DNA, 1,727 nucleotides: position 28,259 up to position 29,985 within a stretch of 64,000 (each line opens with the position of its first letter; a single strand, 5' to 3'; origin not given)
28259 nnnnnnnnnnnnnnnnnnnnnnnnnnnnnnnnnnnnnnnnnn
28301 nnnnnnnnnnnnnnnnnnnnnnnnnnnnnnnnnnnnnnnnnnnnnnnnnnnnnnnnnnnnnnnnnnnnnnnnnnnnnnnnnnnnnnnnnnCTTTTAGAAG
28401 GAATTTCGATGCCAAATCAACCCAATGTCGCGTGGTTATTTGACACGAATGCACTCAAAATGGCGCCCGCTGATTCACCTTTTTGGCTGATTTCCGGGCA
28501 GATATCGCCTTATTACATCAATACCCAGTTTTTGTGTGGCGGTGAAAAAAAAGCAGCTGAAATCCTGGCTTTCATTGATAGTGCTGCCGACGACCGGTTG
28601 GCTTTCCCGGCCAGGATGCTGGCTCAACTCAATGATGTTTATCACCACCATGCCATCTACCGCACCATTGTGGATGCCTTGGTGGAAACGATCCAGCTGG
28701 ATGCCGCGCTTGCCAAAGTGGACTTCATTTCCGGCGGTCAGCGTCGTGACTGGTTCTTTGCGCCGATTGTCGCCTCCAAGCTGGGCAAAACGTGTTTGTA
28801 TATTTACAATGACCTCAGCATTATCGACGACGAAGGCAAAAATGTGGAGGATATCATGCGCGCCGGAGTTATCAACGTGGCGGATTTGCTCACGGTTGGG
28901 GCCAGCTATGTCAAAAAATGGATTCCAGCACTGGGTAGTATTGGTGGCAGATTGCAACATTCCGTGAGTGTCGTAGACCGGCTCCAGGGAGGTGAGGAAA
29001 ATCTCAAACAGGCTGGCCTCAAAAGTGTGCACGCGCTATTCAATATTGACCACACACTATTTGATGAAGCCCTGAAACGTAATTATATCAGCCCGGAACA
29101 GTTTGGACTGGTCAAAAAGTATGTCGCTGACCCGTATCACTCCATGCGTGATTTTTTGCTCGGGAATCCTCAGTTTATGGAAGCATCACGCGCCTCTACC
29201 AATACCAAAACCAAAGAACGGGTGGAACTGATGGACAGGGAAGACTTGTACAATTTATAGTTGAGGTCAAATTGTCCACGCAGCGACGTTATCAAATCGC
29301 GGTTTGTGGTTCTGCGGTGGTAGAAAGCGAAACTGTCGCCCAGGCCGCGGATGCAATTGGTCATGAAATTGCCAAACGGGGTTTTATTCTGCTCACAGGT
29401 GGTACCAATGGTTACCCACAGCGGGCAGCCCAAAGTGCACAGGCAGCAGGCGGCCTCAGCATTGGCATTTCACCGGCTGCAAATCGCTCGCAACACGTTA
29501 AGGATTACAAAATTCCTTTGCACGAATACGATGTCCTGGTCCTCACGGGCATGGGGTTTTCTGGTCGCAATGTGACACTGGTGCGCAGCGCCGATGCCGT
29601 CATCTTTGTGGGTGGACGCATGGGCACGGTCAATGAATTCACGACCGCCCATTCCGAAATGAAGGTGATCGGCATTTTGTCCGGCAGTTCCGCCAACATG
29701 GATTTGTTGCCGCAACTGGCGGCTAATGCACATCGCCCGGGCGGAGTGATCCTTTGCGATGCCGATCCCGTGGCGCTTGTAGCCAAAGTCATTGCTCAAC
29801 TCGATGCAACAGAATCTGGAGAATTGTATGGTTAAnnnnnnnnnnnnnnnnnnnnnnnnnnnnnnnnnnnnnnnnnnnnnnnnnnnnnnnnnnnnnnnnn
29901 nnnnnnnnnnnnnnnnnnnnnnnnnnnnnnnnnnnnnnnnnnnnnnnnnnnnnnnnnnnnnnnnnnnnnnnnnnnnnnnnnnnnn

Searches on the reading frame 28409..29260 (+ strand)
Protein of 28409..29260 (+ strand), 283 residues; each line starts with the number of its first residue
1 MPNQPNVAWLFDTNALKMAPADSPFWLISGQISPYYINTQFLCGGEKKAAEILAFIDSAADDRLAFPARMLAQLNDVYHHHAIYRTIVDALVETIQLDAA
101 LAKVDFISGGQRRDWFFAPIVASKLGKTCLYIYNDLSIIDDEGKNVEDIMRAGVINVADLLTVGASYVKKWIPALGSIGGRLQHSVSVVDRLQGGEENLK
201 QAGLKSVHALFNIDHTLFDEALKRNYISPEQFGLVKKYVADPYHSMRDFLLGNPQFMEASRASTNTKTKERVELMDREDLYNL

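Call 29: search_protein_families(library=ncbifam, proteins=[window:28409-29260:+], max_evalue=0.00001)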
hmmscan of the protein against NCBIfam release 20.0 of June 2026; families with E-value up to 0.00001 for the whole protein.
window:28409-29260:+ (283 aa): 2 families
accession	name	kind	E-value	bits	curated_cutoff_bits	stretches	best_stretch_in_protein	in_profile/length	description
NF001729.0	PRK00455.1-3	equivalog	1.4e-10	41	245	1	81-244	55-218/231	orotate phosphoribosyltransferase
TIGR00336.1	pyrE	equivalog_domain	4e-07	29.9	106.8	0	11-66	4-55/173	orotate phosphoribosyltransferase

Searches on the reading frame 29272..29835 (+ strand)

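Call 29: search_protein_families(library=ncbifam, proteins=[window:29272-29835:+], max_evalue=0.00001)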
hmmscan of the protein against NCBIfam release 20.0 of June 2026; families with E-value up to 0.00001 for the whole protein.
window:29272-29835:+ (187 aa): 3 families
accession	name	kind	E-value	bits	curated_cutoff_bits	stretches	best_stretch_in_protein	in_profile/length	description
TIGR00725.1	TIGR00725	hypoth_equivalog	5.4e-25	87.7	106.9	1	7-151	2-136/159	TIGR00725 family protein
TIGR00730.1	TIGR00730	subfamily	2.8e-12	46.7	96.35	1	11-125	5-115/178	TIGR00730 family Rossman fold protein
NF058542.1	CtkRMPhLog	equivalog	6.5e-09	36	300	1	10-128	5-118/177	cytokinin riboside 5'-monophosphate phosphoribohydrolase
